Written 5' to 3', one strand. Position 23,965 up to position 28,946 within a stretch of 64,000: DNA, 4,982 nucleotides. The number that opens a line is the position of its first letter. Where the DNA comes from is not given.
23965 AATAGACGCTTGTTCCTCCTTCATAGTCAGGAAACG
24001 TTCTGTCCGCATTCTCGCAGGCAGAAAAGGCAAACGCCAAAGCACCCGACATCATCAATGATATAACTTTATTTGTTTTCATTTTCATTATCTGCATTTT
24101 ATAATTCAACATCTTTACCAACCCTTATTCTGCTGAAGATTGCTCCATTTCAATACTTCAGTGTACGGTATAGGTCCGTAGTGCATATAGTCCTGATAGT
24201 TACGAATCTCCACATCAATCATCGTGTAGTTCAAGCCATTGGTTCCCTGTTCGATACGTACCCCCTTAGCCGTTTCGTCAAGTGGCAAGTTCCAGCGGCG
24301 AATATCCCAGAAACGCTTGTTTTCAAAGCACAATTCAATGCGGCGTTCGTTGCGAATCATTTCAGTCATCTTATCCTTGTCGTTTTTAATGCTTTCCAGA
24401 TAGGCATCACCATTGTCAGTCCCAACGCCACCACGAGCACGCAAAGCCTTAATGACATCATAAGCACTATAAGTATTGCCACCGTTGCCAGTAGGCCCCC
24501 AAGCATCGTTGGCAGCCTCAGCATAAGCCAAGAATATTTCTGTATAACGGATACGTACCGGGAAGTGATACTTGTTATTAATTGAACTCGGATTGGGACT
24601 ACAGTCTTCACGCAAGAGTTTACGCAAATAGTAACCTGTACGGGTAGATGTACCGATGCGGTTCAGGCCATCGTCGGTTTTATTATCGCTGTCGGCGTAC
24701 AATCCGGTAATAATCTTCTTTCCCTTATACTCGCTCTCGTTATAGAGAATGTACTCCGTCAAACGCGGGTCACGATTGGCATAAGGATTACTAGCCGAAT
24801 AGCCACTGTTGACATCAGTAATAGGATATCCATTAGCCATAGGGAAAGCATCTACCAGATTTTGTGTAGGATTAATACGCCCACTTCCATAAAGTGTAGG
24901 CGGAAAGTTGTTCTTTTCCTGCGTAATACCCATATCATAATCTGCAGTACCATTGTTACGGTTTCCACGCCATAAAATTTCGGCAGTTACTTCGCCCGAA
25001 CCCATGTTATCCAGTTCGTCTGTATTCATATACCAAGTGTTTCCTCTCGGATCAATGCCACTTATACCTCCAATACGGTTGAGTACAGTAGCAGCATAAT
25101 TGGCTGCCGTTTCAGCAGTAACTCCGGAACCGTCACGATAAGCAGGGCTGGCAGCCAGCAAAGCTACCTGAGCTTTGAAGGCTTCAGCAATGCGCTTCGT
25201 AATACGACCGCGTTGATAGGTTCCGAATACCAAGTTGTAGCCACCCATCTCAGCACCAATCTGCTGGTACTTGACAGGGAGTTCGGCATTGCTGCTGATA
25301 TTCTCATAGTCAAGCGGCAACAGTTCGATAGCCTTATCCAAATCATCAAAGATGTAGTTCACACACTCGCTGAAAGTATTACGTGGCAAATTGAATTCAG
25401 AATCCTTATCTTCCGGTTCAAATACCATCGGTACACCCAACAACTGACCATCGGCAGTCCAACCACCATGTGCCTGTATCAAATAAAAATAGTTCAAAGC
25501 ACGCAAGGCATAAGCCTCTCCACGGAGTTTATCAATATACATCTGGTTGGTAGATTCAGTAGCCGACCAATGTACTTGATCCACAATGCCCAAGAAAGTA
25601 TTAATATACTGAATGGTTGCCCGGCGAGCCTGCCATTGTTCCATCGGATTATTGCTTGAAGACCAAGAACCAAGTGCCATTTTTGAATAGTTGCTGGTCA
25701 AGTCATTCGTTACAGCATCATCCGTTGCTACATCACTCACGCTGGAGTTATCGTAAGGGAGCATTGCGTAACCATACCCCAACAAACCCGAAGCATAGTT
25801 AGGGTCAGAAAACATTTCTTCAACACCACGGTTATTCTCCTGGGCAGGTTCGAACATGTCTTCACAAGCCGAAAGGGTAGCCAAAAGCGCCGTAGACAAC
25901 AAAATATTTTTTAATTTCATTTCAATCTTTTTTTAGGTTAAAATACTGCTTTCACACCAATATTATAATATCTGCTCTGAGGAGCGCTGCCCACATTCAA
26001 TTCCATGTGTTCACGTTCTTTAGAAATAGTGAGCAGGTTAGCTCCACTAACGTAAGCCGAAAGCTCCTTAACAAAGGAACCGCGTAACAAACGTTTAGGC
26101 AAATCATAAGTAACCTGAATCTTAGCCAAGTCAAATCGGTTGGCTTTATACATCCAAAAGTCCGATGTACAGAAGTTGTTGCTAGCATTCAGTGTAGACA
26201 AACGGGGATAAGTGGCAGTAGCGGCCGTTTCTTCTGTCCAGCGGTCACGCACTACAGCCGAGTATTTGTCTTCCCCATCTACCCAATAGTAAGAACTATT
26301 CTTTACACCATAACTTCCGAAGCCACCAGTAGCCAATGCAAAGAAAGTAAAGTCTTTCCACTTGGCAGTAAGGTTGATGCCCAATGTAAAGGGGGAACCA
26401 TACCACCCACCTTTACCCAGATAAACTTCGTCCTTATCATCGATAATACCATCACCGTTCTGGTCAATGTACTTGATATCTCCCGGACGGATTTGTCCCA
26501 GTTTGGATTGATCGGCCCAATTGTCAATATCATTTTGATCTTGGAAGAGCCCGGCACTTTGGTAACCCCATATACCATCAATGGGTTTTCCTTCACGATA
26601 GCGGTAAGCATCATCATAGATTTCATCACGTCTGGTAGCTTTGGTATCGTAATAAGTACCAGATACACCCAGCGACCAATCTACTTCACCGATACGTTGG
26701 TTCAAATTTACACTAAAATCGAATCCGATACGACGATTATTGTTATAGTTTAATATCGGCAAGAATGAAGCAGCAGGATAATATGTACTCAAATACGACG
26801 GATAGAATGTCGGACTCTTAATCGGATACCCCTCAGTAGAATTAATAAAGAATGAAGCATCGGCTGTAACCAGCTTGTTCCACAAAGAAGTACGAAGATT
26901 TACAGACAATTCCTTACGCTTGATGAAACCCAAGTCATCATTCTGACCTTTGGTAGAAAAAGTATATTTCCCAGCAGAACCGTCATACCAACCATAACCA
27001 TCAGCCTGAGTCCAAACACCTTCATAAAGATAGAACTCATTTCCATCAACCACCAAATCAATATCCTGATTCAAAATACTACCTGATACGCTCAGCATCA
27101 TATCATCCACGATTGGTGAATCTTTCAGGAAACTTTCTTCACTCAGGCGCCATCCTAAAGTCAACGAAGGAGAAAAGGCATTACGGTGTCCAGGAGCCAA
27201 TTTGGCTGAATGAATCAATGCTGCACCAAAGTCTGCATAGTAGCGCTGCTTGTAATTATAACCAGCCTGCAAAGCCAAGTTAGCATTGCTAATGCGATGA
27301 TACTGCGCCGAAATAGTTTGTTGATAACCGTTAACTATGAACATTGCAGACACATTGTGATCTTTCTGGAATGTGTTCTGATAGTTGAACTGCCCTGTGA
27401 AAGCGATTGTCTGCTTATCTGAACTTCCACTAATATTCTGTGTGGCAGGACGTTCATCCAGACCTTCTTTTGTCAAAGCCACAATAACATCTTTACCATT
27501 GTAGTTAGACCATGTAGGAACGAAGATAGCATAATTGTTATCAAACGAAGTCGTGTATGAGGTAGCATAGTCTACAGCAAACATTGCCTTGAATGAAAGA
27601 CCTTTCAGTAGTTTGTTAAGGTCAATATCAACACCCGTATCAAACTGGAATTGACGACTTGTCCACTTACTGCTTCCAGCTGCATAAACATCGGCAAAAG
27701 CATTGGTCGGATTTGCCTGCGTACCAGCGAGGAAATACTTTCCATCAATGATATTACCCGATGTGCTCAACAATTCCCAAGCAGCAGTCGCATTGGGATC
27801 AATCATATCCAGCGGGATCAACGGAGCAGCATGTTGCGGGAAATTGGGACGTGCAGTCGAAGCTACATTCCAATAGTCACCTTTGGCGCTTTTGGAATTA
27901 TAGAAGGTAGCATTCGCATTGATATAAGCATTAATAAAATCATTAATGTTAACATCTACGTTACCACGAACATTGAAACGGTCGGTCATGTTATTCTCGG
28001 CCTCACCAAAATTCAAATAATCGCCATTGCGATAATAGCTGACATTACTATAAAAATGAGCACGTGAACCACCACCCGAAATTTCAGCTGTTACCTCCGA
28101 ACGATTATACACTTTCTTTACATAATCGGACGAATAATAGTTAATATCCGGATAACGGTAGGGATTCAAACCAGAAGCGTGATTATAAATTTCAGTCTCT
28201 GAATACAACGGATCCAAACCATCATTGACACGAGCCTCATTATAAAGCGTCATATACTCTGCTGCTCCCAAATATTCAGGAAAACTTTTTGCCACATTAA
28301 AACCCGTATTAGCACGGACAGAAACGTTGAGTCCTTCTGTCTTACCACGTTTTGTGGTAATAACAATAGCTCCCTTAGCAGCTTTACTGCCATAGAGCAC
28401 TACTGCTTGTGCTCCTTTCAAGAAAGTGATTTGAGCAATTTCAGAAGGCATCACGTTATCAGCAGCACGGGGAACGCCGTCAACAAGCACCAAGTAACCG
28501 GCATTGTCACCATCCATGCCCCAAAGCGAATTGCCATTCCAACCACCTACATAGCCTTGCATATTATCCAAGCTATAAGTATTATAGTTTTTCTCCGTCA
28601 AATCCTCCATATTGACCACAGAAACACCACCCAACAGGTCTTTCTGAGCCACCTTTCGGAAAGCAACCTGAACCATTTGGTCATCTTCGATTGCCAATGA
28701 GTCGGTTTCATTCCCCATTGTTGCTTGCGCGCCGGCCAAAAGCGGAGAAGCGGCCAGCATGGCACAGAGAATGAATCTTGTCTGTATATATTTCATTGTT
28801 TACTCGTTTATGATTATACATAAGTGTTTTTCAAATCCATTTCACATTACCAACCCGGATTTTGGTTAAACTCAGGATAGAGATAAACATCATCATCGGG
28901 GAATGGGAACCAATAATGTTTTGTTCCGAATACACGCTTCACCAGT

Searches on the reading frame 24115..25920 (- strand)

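Call 5: search_protein_families(library=pfam, proteins=[window:24115-25920:-], max_evalue=0.00001)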
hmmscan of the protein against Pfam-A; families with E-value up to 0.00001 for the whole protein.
window:24115-25920:- (601 aa): 2 families
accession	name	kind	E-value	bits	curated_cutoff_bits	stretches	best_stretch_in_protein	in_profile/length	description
PF07980.17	SusD_RagB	-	4.1e-46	158.4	23.1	1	314-601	2-297/297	SusD family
PF14322.12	SusD-like_3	-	1.4e-18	68.3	27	1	57-207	40-171/191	Starch-binding associating with outer membrane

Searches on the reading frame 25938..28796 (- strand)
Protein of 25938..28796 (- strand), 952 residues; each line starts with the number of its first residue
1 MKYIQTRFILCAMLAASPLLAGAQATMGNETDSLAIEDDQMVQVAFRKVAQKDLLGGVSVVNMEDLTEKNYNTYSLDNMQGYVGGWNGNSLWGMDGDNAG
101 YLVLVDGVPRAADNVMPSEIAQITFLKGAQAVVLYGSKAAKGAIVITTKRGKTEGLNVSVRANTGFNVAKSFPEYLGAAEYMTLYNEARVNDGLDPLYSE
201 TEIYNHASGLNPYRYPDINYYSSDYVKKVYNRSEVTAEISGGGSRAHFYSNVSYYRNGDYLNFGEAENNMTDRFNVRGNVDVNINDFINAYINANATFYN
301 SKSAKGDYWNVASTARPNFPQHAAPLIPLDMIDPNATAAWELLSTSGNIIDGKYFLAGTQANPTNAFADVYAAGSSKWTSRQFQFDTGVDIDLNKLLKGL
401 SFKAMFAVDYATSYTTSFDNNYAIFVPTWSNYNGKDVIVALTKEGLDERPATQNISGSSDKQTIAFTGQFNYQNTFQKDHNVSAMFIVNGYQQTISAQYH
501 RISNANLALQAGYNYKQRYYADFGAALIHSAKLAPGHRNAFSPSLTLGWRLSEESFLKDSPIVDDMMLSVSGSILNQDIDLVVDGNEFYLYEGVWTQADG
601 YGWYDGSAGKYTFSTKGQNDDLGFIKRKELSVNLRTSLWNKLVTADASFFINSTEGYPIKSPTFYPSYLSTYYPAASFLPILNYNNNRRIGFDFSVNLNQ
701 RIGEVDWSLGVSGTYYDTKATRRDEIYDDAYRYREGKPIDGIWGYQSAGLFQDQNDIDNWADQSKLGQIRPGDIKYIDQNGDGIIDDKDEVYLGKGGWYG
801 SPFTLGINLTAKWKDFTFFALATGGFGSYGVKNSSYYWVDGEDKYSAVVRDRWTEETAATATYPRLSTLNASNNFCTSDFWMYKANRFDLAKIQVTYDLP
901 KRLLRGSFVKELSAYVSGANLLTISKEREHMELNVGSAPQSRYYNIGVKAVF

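Call 5: search_protein_families(library=pfam, proteins=[window:25938-28796:-], max_evalue=0.00001)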
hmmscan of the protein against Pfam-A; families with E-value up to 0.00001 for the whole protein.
window:25938-28796:- (952 aa): 1 family
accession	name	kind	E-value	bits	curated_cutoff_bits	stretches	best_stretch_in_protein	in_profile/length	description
PF07715.20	Plug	-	5.4e-06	27.3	23.9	1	53-143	4-107/107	TonB-dependent Receptor Plug Domain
